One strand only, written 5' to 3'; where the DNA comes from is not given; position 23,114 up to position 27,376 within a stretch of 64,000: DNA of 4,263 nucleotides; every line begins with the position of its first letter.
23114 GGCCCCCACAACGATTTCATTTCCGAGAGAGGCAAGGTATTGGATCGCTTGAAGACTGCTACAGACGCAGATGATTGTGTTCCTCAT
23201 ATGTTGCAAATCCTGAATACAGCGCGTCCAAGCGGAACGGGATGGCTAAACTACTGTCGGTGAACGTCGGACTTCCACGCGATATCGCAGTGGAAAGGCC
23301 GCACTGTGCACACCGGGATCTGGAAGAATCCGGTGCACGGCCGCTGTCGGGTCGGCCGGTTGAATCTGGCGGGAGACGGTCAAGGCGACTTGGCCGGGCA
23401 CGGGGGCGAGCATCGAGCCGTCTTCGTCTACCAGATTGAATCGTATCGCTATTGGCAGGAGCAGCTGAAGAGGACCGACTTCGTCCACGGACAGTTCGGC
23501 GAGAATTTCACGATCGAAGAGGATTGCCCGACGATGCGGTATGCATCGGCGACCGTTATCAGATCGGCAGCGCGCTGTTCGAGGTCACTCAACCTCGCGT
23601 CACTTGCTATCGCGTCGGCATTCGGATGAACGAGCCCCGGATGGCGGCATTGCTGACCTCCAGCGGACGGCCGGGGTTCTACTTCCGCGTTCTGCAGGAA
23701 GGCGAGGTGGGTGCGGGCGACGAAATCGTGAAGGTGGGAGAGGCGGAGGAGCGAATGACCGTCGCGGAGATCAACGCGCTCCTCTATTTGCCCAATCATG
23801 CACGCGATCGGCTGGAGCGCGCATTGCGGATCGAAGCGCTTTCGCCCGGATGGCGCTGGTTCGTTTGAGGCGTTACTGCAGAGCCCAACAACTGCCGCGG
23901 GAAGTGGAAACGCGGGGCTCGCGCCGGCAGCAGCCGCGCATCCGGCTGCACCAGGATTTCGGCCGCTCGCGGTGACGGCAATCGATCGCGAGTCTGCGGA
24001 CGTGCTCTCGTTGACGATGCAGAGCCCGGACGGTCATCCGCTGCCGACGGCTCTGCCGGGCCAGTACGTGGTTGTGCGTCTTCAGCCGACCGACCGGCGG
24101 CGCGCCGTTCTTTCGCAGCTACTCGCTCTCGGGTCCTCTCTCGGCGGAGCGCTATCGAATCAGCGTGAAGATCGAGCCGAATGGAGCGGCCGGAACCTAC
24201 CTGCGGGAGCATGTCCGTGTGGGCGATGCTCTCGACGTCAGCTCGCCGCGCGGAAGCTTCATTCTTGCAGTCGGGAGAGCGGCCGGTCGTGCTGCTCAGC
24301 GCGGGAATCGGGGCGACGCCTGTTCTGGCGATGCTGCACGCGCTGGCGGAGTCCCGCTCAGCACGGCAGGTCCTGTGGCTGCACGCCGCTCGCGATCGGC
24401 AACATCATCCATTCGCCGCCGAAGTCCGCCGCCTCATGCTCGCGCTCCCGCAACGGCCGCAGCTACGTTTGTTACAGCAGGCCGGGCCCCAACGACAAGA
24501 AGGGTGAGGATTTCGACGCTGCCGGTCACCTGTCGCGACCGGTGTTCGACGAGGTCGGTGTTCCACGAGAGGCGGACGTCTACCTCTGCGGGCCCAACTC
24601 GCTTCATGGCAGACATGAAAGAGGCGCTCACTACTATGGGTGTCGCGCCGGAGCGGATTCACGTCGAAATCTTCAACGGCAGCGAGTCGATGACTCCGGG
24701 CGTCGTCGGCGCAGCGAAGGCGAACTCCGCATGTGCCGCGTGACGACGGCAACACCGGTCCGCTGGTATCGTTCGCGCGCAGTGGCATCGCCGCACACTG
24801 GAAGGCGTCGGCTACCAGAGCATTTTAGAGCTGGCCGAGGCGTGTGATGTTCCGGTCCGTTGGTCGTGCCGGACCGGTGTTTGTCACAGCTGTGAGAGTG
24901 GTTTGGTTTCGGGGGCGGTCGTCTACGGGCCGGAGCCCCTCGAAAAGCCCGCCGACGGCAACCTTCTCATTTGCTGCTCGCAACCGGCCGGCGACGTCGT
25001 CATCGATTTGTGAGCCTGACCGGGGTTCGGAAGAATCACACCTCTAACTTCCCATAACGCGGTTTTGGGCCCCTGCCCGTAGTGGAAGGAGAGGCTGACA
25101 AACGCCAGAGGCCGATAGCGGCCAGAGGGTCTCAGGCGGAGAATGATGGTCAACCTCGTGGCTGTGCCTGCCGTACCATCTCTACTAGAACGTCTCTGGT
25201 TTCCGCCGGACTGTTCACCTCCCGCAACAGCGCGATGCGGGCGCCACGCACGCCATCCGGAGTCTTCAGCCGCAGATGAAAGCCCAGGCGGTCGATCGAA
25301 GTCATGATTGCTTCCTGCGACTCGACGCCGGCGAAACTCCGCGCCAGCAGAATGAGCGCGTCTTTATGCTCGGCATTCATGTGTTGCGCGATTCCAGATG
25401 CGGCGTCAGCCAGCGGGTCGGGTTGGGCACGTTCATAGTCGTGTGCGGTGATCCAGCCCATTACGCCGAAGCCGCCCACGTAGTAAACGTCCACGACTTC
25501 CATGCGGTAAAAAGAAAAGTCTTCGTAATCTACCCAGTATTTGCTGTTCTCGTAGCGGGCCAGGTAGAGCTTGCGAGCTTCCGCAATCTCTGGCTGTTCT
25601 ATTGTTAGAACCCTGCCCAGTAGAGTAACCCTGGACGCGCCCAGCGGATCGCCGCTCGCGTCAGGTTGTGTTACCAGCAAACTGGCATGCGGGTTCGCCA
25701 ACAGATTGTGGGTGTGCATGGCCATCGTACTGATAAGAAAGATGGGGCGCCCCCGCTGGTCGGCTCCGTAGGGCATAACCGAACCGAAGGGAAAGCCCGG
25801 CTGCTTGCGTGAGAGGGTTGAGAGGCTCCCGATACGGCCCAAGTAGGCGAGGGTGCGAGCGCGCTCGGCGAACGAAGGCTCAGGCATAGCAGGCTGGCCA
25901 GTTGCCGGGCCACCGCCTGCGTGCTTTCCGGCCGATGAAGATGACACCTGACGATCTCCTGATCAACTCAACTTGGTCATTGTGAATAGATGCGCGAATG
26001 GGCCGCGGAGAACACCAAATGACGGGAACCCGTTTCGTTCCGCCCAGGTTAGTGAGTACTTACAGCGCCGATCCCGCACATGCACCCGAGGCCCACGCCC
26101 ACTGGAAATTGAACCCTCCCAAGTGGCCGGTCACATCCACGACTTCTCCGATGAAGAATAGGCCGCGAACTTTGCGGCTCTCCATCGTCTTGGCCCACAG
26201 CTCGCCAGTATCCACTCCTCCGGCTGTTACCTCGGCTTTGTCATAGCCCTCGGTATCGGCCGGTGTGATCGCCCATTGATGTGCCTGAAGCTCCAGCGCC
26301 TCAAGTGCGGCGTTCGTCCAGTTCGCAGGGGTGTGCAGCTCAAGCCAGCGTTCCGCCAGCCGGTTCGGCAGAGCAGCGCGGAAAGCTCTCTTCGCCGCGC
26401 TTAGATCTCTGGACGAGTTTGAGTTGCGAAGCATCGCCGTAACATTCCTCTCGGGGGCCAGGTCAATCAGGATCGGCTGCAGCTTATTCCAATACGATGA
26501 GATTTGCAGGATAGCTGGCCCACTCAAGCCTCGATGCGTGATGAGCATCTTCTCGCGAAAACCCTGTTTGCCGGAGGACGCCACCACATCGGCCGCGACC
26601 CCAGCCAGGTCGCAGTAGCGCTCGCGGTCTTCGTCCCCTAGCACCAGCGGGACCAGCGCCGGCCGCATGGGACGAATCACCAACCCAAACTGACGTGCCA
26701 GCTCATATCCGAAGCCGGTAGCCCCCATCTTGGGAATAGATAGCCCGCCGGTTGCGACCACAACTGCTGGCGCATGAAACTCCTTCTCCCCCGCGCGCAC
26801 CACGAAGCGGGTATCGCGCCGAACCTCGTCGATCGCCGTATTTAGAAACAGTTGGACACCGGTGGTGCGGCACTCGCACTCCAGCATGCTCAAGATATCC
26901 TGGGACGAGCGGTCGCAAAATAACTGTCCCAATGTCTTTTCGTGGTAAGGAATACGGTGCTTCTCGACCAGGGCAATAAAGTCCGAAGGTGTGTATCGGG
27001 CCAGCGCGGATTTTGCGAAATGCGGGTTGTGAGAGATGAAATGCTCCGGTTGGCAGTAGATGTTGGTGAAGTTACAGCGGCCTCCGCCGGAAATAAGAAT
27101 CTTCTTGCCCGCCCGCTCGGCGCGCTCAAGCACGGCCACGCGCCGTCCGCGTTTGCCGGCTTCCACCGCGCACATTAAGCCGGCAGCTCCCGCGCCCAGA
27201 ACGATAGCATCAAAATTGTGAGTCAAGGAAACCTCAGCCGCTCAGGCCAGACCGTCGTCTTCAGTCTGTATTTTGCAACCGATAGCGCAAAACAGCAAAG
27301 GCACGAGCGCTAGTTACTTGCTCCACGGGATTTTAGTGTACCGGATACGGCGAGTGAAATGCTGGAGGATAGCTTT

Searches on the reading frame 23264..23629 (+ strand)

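Call 32: search_protein_families(library=pfam, proteins=[window:23264-23629:+], max_evalue=0.001)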
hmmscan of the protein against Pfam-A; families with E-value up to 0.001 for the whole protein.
window:23264-23629:+ (121 aa): 1 family
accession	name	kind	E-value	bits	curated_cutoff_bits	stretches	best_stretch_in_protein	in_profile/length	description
PF03473.23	MOSC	-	1.4e-09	38.5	22.7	1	45-87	4-47/120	MOSC domain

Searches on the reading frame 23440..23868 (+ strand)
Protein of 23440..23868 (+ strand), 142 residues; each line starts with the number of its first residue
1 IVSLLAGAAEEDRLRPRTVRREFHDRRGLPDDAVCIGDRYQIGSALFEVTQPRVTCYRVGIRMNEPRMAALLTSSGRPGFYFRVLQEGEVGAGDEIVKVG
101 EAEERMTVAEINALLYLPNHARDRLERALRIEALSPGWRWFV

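Call 33: search_protein_families(library=pfam, proteins=[window:23440-23868:+], max_evalue=0.01)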
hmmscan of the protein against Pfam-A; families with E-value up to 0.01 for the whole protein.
window:23440-23868:+ (142 aa): 2 families
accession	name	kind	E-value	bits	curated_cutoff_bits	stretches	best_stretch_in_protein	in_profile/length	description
PF03473.23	MOSC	-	8.5e-20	71.4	22.7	1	28-96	45-119/120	MOSC domain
PF03475.19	YiiM_3-alpha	-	3.9e-11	43.1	22.7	1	106-139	1-34/44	YiiM-like, 3-alpha helix domain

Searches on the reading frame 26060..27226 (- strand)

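Call 33: search_protein_families(library=pfam, proteins=[window:26060-27226:-], max_evalue=0.01)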
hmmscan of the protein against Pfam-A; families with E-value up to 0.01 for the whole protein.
window:26060-27226:- (388 aa): 13 families
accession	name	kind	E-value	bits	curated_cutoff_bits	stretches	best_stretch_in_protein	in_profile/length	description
PF03486.20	HI0933_like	-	2.3e-90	302.7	50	1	6-386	2-243/244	HI0933-like protein Rossmann domain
PF22780.1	HI0933_like_1st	-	1.2e-29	103.7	27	1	188-333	1-165/165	HI0933-like protein barrel and H2TH domain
PF01266.30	DAO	-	4.6e-11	43.3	27.9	2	6-102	1-90/353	FAD dependent oxidoreductase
PF00890.30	FAD_binding_2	-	8.4e-11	42.1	20.4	1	6-49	1-44/414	FAD binding domain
PF13738.12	Pyr_redox_3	-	6.3e-09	35.9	30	2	8-38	1-31/305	Pyridine nucleotide-disulphide oxidoreductase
PF07992.20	Pyr_redox_2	-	8.6e-08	32.4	26.1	1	6-163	2-111/291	Pyridine nucleotide-disulphide oxidoreductase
PF12831.13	FAD_oxidored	-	2.3e-07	30.9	27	1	6-160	1-145/416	FAD dependent oxidoreductase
PF01134.28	GIDA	-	4.6e-06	26.4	22.1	0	6-33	1-28/391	Glucose inhibited division protein A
PF13450.12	NAD_binding_8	-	9.3e-06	26.3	21.9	1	9-40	1-32/68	NAD(P)-binding Rossmann-like domain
PF05834.18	Lycopene_cycl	-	0.00011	21.8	23.4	0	102-166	80-146/380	Lycopene cyclase protein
PF00070.33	Pyr_redox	-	0.00018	22.4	22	0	7-40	2-35/82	Pyridine nucleotide-disulphide oxidoreductase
PF01946.23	Thi4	-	0.0023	17.7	26.2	1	5-42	18-56/235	Thi4 family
PF01494.25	FAD_binding_3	-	0.0091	15.7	22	0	6-38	3-35/349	FAD binding domain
